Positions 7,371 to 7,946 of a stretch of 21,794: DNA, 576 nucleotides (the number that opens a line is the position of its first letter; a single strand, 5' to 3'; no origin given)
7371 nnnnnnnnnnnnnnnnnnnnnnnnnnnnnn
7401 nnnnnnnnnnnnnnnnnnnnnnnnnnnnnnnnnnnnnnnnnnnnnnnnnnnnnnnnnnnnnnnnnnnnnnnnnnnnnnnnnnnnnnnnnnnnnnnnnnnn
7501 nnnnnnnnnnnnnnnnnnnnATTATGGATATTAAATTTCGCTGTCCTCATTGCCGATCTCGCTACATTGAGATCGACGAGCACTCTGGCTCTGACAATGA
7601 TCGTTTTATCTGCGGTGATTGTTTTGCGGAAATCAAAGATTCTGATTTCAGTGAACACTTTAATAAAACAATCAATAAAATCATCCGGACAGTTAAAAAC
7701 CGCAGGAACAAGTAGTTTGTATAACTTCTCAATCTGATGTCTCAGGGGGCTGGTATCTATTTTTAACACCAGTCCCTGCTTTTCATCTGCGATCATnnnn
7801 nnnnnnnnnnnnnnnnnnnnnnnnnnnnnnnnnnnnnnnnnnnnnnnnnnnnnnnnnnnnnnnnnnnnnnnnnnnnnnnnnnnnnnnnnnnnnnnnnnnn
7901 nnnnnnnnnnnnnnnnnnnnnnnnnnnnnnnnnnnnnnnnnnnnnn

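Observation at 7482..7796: Fully overlapping antisense ORF pair: ydaG-like (-) versus a CxxC-x17-CxxC zinc-ribbon mini-protein (+)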

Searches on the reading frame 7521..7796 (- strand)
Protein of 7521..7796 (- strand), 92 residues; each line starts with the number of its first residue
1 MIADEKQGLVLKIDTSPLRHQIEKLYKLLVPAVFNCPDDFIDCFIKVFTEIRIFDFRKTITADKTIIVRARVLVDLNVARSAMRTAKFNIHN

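Call 8: search_protein_families(library=pfam, proteins=[window:7521-7796:-], max_evalue=1)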
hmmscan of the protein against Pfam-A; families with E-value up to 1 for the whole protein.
window:7521-7796:- (92 aa): 0 families

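Call 9: search_protein_families(library=phrogs, proteins=[window:7521-7796:-], max_evalue=1)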
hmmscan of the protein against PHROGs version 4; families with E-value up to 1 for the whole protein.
window:7521-7796:- (92 aa): 1 family
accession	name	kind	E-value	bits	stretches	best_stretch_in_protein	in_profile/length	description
phrog_29546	-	unknown function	0.066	14.6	1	10-91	4-88/95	-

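Call 10: search_protein_families(library=ncbifam, proteins=[window:7521-7796:-], max_evalue=1)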
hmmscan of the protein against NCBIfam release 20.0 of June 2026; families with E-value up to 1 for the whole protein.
window:7521-7796:- (92 aa): 0 families

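Call 12: find_homologous_proteins(query=window:7521-7796:-, max_evalue=0.01)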
Query window:7521-7796:- (92 aa): 4 proteins with E <= 0.01 among 8 candidates.
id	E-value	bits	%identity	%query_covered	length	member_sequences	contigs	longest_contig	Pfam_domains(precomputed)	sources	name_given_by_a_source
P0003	7.1e-53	194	100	100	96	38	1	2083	-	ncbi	ncbi:TPA: hypothetical protein ACM7E1_004826, partial [Escherichia coli]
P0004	4.8e-51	188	100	98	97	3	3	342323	-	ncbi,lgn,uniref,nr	ncbi:hypothetical protein INB64_000880 [Escherichia coli]|uniref:hypothetical protein n=1 Tax=Escher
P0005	3.6e-45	169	88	100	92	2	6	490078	-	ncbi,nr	ncbi:hypothetical protein GQG71_004926 [Salmonella enterica]|nr:hypothetical protein [Salmonella ent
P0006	4.3e-43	162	84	100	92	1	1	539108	-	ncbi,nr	ncbi:TPA: hypothetical protein L5114_001910 [Escherichia coli]|nr:hypothetical protein [Escherichia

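Call 14: find_encoding_contigs(protein=P0005, flank=4000, max_places=4)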
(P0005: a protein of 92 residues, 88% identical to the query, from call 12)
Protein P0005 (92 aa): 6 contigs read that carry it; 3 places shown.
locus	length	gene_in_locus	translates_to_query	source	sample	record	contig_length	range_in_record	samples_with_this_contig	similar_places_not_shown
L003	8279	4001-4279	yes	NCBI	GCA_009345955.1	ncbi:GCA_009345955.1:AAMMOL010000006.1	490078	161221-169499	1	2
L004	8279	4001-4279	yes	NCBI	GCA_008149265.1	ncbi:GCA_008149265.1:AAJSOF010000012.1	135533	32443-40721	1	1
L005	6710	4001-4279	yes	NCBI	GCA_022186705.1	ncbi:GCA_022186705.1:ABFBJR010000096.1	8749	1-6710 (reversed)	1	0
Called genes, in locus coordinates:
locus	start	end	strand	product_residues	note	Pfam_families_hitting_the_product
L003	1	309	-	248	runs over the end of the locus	PF01695:IstB_IS21, PF00308:Bac_DnaA (weak)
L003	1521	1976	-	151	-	-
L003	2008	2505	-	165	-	PF06254:YdaT_toxin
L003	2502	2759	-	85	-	PF15943:YdaS_toxin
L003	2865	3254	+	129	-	PF01381:HTH_3, PF07022:Phage_CI_repr, PF13443:HTH_26 (weak)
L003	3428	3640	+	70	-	-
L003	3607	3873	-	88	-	-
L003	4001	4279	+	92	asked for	-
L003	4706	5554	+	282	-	PF10554:Phage_ASH, PF09669:Phage_pRha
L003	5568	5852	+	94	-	PF27493:YdaE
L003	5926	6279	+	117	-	-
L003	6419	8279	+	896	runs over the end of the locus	PF06630:Exonuc_VIII, PF12684:DUF3799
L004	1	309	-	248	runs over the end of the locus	PF01695:IstB_IS21, PF00308:Bac_DnaA (weak)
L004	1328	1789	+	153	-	-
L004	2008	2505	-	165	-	PF06254:YdaT_toxin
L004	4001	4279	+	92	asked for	-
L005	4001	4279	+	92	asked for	-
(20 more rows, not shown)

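Call 15: find_encoding_contigs(protein=P0006, flank=4000, max_places=4)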
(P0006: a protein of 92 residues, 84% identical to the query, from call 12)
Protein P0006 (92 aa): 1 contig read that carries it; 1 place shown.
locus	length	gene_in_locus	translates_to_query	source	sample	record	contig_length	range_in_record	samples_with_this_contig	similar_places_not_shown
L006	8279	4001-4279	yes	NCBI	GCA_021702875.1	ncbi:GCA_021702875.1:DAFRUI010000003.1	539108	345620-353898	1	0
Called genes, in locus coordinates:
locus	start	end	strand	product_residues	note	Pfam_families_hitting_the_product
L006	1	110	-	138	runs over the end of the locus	PF06163:DUF977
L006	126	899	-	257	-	PF07789:DUF1627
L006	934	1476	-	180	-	PF06992:Phage_lambda_P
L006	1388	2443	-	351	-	PF17948:DnaT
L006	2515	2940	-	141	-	PF06254:YdaT_toxin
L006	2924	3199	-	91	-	PF01381:HTH_3 (weak), PF15943:YdaS_toxin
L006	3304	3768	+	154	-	PF13560:HTH_31 (weak), PF01381:HTH_3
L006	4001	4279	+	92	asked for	-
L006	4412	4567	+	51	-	PF07151:DUF1391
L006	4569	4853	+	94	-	-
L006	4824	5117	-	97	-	-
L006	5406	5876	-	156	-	PF14163:SieB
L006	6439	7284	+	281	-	PF10554:Phage_ASH, PF09669:Phage_pRha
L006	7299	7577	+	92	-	PF04181:RPAP2_Rtr1 (weak), PF27493:YdaE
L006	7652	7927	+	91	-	-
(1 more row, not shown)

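Call 22: search_dna_similar(query=window:7521-7796:-, collection=phages, mode=protein, max_evalue=10, max_rows=40)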
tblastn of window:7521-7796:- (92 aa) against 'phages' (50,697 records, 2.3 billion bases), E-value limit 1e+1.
No match.

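Call 60: find_homologous_proteins(query=A2, max_evalue=0.01)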
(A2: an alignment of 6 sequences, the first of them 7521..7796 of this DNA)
Query A2 (6 sequences) (92 aa, profile of the alignment): 5 proteins with E <= 0.01 among 8000 candidates.
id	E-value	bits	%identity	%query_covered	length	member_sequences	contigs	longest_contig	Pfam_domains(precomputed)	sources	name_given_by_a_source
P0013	1.8e-44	168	45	91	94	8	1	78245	-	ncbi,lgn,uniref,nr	ncbi:hypothetical protein YA15_13335 [Klebsiella aerogenes]|uniref:hypothetical protein n=1 Tax=Kleb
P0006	1.2e-42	162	84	100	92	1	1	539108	-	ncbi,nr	ncbi:TPA: hypothetical protein L5114_001910 [Escherichia coli]|nr:hypothetical protein [Escherichia 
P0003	4.2e-42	160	100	100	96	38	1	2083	-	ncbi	ncbi:TPA: hypothetical protein ACM7E1_004826, partial [Escherichia coli]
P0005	1.8e-41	158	88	100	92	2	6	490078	-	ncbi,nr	ncbi:hypothetical protein GQG71_004926 [Salmonella enterica]|nr:hypothetical protein [Salmonella ent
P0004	2.4e-40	154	100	98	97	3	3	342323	-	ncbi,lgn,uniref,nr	ncbi:hypothetical protein INB64_000880 [Escherichia coli]|uniref:hypothetical protein n=1 Tax=Escher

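Call 78: predict_structure(alignment_id=A4)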
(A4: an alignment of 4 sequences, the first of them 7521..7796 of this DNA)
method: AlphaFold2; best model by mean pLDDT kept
length: 92 residues; sequences in the alignment: 4
mean_pLDDT: 53.6   pTM: 0.28
mean pLDDT of the five models: 53.6, 46.9, 45.0, 44.4, 41.4
residues with pLDDT >= 90: 0; 70-90: 1; 50-70: 59; < 50: 32
segments of 3 or more residues with pLDDT < 50: 1-13, 54-67, 69-71
pLDDT, mean of each block of 10 residues (from residue 1): 39 56 64 59 63 48 47 53 54 50
secondary structure, 60 per line:
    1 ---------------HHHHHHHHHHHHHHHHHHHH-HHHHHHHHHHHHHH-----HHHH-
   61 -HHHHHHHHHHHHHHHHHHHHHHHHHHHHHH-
elements in order: H16-35 H37-50 H56-59 H62-91

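Call 86: find_encoding_contigs(protein=P0004, flank=1500, max_places=3)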
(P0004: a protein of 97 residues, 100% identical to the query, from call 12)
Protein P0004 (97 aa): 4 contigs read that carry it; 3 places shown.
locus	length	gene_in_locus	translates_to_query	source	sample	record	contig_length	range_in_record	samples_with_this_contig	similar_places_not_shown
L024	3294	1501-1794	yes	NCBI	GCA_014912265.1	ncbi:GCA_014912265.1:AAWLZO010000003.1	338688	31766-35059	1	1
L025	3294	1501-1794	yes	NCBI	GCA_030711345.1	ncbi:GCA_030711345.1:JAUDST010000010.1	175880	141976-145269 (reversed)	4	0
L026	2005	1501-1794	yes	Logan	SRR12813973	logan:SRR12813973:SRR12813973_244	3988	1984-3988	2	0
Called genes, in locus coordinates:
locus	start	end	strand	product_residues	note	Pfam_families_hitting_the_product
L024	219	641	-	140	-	PF06254:YdaT_toxin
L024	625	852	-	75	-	PF14549:P22_Cro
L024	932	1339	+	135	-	PF13560:HTH_31 (weak), PF01381:HTH_3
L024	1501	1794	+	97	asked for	-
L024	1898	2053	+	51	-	PF07151:DUF1391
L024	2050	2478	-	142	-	PF14163:SieB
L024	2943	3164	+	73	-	PF27398:KilR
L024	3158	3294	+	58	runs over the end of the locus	PF04181:RPAP2_Rtr1, PF27493:YdaE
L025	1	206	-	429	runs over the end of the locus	PF07120:DUF1376, PF10544:T5orf172, PF13455:MUG113, PF17948:DnaT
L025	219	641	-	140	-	PF06254:YdaT_toxin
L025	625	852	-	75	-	PF14549:P22_Cro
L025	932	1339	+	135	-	PF13560:HTH_31 (weak), PF01381:HTH_3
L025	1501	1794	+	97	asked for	-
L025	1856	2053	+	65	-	PF07151:DUF1391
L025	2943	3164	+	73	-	PF27398:KilR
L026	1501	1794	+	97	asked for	-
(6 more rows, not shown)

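Call 94: find_related_loci(query=A2, collection=viral_contigs, flank=2500)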
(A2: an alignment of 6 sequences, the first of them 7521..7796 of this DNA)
Query A2 (92 aa) in viral_contigs; peptide patterns used: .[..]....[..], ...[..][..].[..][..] (x = any residue, [..] = any of these).
138 stretches matched a pattern; 7 encode a relative of the query (tblastn E <= 1e-3); 7 distinct loci.
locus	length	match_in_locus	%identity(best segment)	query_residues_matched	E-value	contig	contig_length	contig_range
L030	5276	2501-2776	99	1-92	6e-59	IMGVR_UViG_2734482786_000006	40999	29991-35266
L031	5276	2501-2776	99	1-92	6e-59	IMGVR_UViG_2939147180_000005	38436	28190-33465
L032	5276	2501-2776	99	1-92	6e-59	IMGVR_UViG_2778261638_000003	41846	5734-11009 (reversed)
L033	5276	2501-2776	99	1-92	6e-59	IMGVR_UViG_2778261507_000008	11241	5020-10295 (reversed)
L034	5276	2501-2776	99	1-92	6e-59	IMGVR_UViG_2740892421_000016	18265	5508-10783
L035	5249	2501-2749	45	9-92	9e-20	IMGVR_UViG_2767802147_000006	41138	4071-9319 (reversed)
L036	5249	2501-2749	45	9-92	1e-19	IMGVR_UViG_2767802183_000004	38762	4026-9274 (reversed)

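Call 95: find_related_loci(query=A2, collection=genome_contigs, flank=2500)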
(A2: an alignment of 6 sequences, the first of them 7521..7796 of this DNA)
Query A2 (92 aa) in genome_contigs; peptide patterns used: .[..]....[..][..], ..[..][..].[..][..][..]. (x = any residue, [..] = any of these).
159 stretches matched a pattern, but none encodes a relative of the query by tblastn (E <= 1e-3).

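Call 104: search_solved_structures(query=A2, max_evalue=1)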
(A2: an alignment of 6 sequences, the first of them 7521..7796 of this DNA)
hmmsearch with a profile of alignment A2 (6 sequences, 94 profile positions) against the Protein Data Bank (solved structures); distinct sequences matched with E-value up to 1: 0.

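Call 106: search_protein_families(library=padloc, proteins=[window:7521-7796:-], max_evalue=0.1)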
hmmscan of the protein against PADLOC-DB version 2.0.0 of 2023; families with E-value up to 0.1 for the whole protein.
window:7521-7796:- (92 aa): 0 families
